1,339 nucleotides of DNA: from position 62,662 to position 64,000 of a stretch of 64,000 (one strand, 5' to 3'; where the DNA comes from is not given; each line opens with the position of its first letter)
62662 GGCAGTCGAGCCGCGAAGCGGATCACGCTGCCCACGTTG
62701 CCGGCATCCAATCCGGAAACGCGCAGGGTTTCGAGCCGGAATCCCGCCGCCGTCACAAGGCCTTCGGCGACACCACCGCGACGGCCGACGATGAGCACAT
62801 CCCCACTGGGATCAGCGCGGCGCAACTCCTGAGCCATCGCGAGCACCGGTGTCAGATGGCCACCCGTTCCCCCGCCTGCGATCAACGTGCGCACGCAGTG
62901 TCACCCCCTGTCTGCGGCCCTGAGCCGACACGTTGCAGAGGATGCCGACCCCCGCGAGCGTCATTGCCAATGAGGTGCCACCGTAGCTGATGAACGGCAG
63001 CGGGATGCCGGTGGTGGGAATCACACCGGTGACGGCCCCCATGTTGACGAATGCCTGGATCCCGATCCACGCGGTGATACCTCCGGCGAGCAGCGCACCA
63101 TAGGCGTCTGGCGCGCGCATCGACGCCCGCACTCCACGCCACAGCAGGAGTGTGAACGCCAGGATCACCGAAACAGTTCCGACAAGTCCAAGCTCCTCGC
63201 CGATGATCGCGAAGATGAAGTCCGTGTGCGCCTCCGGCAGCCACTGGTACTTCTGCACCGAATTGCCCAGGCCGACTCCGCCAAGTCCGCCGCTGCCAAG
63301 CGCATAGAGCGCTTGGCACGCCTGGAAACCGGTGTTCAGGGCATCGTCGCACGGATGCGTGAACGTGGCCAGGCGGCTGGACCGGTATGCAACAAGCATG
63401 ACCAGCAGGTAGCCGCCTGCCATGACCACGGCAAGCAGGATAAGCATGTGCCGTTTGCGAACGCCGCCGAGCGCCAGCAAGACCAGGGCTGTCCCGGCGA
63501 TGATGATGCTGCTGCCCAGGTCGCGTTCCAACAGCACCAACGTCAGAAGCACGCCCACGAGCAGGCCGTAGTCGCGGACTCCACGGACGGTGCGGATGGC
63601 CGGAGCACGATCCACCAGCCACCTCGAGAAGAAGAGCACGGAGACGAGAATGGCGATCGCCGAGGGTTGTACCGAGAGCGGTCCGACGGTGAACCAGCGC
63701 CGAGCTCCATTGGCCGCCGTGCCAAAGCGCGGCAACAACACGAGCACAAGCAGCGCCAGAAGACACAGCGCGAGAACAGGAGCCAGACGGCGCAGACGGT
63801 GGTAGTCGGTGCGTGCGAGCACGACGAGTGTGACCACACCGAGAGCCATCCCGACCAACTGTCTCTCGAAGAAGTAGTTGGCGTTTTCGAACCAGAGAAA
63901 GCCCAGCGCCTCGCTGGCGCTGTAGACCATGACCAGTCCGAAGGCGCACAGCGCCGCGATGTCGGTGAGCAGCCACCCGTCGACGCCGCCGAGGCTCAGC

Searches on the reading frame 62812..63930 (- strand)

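Call 7: search_protein_families(library=pfam, proteins=[window:62812-63930:-], max_evalue=0.001)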
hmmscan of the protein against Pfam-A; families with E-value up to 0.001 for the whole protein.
window:62812-63930:- (372 aa): 1 family
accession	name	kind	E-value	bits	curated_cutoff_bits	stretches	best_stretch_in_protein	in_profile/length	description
PF01098.24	FTSW_RODA_SPOVE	-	2.6e-93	313.3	26.4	1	1-337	18-353/356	Cell cycle protein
